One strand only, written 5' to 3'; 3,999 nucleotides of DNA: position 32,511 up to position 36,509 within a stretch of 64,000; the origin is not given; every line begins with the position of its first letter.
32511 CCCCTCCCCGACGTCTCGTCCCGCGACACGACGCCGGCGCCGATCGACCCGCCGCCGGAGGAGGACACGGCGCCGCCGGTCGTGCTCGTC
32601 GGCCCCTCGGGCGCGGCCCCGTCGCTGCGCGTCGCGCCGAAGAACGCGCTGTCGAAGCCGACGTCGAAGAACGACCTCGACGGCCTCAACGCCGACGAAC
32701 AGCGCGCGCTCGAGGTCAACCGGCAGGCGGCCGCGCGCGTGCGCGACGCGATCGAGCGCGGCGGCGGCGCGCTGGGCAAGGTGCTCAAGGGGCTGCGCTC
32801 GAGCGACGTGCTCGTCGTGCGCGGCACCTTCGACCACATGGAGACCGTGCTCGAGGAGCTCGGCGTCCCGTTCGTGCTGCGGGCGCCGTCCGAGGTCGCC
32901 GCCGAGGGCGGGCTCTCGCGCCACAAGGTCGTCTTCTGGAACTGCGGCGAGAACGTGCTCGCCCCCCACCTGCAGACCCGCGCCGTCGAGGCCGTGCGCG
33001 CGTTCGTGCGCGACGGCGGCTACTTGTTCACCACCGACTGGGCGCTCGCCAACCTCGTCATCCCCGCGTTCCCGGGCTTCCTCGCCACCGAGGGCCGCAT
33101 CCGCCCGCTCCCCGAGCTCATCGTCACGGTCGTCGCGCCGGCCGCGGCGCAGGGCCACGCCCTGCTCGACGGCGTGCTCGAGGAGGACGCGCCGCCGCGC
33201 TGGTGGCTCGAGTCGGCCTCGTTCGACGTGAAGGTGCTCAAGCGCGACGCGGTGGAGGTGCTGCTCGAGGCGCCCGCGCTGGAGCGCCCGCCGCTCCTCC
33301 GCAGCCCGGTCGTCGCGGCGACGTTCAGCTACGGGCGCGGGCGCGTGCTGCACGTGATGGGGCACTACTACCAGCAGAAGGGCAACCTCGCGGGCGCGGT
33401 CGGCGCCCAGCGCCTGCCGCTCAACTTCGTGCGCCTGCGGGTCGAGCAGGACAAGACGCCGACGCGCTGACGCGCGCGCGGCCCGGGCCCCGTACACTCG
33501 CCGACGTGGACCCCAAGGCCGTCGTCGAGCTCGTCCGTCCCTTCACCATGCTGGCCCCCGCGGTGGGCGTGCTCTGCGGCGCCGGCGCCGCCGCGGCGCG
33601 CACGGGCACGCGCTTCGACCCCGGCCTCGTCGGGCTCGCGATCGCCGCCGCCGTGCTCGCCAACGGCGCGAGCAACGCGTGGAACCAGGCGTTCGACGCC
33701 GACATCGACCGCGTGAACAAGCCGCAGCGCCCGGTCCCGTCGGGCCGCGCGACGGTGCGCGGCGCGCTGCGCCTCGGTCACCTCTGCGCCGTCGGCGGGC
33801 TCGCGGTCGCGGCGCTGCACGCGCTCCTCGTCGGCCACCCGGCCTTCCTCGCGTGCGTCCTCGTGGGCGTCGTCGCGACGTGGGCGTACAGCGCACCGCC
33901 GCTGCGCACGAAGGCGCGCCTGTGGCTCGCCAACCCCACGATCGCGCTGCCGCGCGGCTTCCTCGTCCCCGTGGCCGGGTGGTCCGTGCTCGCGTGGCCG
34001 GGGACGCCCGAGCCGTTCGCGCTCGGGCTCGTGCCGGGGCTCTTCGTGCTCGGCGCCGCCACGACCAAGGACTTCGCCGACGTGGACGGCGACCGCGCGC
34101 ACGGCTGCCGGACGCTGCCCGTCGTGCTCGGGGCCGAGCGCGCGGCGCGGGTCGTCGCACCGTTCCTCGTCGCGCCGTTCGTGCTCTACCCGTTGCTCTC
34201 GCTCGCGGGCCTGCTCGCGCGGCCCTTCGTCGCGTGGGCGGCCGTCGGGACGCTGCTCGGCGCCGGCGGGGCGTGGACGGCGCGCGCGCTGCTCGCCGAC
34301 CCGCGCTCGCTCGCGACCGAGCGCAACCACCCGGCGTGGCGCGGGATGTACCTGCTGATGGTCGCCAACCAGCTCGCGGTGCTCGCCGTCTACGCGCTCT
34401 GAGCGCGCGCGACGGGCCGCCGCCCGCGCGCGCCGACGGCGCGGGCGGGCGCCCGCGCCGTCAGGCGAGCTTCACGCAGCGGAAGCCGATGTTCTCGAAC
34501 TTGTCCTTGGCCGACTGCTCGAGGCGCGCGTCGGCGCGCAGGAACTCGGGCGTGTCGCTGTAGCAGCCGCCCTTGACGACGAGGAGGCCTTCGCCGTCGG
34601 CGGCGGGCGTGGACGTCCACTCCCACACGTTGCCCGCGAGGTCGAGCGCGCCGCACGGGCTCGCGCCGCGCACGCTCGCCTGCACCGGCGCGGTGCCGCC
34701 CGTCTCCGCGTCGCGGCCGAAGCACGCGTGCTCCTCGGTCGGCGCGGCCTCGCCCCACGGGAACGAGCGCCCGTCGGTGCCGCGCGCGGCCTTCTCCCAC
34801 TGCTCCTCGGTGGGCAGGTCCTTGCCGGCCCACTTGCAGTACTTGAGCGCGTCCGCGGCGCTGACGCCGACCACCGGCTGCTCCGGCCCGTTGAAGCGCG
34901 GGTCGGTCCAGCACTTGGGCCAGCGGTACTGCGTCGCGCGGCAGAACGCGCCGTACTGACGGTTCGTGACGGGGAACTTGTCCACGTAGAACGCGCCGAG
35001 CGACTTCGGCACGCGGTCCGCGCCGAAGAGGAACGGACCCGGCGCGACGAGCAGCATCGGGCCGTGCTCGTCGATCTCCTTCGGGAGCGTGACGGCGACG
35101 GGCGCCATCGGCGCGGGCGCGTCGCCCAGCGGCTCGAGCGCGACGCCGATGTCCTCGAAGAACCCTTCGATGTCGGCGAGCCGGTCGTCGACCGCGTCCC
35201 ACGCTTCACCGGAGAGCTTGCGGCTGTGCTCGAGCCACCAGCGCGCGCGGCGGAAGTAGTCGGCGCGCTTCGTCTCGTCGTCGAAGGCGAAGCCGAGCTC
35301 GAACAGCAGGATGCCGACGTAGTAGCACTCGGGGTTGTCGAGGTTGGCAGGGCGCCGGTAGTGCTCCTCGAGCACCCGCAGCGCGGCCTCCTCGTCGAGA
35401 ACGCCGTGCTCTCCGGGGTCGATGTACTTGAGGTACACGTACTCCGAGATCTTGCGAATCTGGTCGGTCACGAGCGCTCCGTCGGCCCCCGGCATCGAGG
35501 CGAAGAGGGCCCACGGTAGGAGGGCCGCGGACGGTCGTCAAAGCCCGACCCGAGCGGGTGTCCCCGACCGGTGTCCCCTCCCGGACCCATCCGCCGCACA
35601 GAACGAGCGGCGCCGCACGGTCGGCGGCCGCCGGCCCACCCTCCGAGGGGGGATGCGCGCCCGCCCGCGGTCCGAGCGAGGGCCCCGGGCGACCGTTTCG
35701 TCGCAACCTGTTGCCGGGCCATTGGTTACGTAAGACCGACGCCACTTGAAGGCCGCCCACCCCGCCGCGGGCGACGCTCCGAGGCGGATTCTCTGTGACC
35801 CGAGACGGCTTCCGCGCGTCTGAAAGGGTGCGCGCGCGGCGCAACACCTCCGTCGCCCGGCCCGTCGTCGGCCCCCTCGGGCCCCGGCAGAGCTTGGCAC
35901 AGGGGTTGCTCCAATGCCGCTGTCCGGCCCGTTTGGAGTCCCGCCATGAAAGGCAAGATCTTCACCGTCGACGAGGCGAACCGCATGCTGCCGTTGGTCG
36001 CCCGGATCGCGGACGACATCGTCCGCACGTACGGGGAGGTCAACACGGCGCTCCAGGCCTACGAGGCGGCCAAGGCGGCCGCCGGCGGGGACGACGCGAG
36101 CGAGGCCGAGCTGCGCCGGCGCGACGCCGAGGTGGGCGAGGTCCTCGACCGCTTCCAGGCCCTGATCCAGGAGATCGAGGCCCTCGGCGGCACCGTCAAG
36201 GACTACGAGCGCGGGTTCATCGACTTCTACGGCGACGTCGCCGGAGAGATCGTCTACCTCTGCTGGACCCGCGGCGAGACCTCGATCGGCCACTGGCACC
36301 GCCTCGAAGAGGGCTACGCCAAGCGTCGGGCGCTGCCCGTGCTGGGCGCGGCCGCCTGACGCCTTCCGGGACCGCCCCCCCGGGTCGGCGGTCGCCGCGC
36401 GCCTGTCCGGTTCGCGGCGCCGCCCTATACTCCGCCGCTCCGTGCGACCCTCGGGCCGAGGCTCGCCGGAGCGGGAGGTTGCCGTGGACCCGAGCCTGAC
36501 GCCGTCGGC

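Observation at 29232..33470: Co-directional cluster: zinc-ribbon J-domain protein, zinc-ribbon polytopic membrane protein, FHA-TM protein with amidotransferase-like domain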

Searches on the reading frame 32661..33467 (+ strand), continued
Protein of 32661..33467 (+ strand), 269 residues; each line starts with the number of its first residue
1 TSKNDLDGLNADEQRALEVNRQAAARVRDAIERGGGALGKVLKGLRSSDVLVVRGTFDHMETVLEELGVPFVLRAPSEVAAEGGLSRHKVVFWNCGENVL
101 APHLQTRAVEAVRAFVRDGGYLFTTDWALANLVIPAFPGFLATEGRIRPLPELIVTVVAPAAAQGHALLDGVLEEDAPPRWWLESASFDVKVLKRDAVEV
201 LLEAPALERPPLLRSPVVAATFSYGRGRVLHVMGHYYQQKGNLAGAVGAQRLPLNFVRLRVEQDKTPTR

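Call 95: find_encoding_contigs(protein=P0100, flank=10000, max_places=3)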
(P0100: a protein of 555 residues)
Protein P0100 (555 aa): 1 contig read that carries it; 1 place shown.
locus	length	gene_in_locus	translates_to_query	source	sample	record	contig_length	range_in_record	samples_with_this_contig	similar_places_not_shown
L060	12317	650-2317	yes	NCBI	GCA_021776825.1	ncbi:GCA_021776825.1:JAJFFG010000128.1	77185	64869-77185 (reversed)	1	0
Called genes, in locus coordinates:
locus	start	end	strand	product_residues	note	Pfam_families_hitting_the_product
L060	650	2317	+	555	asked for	PF00498:FHA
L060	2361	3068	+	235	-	PF01940:DUF92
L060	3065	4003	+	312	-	PF01040:UbiA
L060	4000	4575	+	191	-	-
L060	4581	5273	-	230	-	-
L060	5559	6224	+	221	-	-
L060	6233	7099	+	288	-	PF02152:FolB, PF01288:HPPK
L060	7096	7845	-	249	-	PF00106:adh_short, PF08659:KR, PF01370:Epimerase (faint), PF13561:adh_short_C2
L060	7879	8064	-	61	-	-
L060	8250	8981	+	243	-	PF00226:DnaJ (weak)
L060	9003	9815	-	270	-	PF00551:Formyl_trans_N, PF02911:Formyl_trans_C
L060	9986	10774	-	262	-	PF02616:SMC_ScpA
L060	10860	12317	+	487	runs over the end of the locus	PF00158:Sigma54_activat, PF25601:AAA_lid_14, PF02954:HTH_8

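Call 96: find_encoding_contigs(protein=P0120, flank=10000, max_places=4)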
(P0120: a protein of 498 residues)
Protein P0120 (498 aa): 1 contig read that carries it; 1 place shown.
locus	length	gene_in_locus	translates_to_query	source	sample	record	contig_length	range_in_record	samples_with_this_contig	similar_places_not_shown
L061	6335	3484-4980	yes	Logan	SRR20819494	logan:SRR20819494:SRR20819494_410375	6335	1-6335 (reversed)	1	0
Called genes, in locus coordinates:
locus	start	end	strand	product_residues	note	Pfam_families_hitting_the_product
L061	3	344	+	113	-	?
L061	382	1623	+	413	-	PF14559:TPR_19 (faint), PF17874:TPR_MalT (faint)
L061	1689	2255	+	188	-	PF01553:Acyltransferase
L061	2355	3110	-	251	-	-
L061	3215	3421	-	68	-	-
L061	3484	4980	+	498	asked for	PF16697:Yop-YscD_cpl, PF00498:FHA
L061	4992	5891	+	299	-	PF01040:UbiA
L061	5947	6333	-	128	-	?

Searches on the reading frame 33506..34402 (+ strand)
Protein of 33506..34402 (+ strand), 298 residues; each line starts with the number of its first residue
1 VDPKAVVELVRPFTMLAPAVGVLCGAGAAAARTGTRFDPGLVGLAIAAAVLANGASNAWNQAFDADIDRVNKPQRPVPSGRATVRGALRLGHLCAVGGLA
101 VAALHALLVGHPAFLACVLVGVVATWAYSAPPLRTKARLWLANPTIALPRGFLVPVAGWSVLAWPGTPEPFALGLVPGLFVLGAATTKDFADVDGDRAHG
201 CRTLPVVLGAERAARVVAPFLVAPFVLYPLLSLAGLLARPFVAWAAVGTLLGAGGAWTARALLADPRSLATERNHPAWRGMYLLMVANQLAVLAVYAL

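Call 5: search_protein_families(library=pfam, proteins=[window:33506-34402:+], max_evalue=0.1)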
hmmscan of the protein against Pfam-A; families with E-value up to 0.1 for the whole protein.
window:33506-34402:+ (298 aa): 1 family
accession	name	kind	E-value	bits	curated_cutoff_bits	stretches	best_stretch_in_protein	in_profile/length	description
PF01040.23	UbiA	-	7.2e-39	134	34.2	1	24-263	4-232/250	UbiA prenyltransferase family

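Call 7: search_protein_families(library=ncbifam, proteins=[window:33506-34402:+], max_evalue=0.1)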
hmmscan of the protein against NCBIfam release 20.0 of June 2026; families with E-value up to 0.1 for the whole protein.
window:33506-34402:+ (298 aa): 32 families (the best 25 are shown)
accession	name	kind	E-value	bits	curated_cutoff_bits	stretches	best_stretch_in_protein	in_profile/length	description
NF005742.0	PRK07566.1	equivalog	4.2e-38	131.2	313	1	4-292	29-310/315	chlorophyll synthase ChlG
TIGR01476.1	chlor_syn_BchG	subfamily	6e-38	130.9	212.3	1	5-220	2-213/283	(bacterio)chlorophyll synthase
NF009523.0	PRK12884.1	equivalog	1.3e-29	103.2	269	1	4-256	5-243/279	prenyltransferase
NF009521.0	PRK12882.1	equivalog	1.4e-26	93.4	296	1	4-250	6-240/280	geranylgeranylglycerol-phosphate geranylgeranyltransferase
TIGR02056.1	ChlG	equivalog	1.2e-24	87.4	436.45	1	7-217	20-232/306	chlorophyll synthase ChlG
NF009058.0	PRK12392.1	subfamily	5.2e-24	84.9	494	1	4-222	15-235/333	bacteriochlorophyll c synthase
NF009522.0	PRK12883.1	equivalog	5.1e-20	72.1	353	1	1-226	1-212/279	geranylgeranylglycerol-phosphate geranylgeranyltransferase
NF009525.0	PRK12887.1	equivalog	5.6e-19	68.6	226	1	5-234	16-249/310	homogentisate phytyltransferase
NF009513.0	PRK12872.1-3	equivalog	2.9e-12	46.7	288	1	40-234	54-237/293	prenyltransferase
NF004617.0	PRK05951.1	equivalog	7e-12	45.1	239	1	10-266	21-278/306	prenyltransferase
NF009516.0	PRK12875.1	equivalog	2.1e-11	43.4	205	1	10-226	24-234/292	prenyltransferase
TIGR01473.1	cyoE_ctaB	equivalog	3.6e-11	43.4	210.3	1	22-267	17-254/281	heme o synthase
NF035940.1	prenyl_rel_EboC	equivalog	6.6e-11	42.1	250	1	7-119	3-118/292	UbiA-like protein EboC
NF004749.0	PRK06080.1-1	equivalog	1.6e-10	40.6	277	2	7-123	23-137/311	1,4-dihydroxy-2-naphthoate polyprenyltransferase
NF009512.0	PRK12872.1-1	equivalog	2.8e-10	40.2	278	2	187-227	194-234/303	geranylgeranylglycerol-phosphate geranylgeranyltransferase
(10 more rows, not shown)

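Call 91: search_protein_families(library=padloc, proteins=[window:33506-34402:+], max_evalue=0.01)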
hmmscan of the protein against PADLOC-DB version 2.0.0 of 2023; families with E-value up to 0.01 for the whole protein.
window:33506-34402:+ (298 aa): 0 families

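Call 97: search_solved_structures(query=window:33506-34402:+, max_evalue=0.001)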
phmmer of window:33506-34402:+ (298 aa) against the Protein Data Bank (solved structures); distinct sequences matched with E-value up to 0.001: 3.
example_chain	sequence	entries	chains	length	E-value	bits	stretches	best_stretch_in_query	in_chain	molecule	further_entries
9sau_C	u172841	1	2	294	8.3e-23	84.8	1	7-217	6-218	Chlorophyll a synthase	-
9sas_C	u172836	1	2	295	8.3e-23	84.8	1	7-217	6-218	Chlorophyll a synthase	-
6m31_A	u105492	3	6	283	3.6e-11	46.6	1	50-232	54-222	Digeranylgeranylglyceryl phosphate synthase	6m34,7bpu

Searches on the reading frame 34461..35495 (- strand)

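Call 5: search_protein_families(library=pfam, proteins=[window:34461-35495:-], max_evalue=0.1)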
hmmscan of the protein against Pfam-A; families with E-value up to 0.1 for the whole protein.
window:34461-35495:- (344 aa): 1 family
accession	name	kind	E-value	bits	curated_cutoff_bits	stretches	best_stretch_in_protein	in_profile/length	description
PF03781.23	FGE-sulfatase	-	2e-42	146.1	23.3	1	147-342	5-255/255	Sulfatase-modifying factor enzyme 1-like domain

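Call 7: search_protein_families(library=ncbifam, proteins=[window:34461-35495:-], max_evalue=0.1)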
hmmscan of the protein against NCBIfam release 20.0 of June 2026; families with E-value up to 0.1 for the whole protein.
window:34461-35495:- (344 aa): 5 families
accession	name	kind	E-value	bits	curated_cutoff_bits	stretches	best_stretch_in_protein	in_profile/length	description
NF041186.1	SenA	equivalog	1.4e-18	67.5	420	2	204-297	269-321/382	selenoneine synthase SenA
TIGR03525.2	GldK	equivalog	6.5e-17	61.9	350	2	205-296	219-336/408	T9SS ring complex lipoprotein PorK/GldK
TIGR03440.2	egtB_TIGR03440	equivalog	7.9e-17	61.4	360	2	204-297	272-351/413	ergothioneine biosynthesis protein EgtB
TIGR04344.1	ovoA_Nterm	equivalog_domain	2.7e-06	26.5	400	1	209-303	298-389/444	5-histidylcysteine sulfoxide synthase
NF051459.1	pyoverdine_PvdO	equivalog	5e-06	25.8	500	1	173-339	75-275/280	dihydropyoverdine dehydrogenase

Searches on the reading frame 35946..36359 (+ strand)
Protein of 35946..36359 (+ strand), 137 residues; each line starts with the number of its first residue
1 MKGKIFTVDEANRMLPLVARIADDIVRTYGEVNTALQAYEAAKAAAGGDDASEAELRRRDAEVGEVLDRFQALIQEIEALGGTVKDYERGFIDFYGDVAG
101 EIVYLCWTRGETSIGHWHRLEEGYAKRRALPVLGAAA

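Call 48: search_protein_families(library=pfam, proteins=[window:35946-36359:+], max_evalue=0.001)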
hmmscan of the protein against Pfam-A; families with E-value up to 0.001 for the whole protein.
window:35946-36359:+ (137 aa): 1 family
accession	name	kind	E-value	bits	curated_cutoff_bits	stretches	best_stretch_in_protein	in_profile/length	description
PF09969.14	DUF2203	-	7.7e-33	114.2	24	1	4-130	1-122/122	Uncharacterized conserved protein (DUF2203)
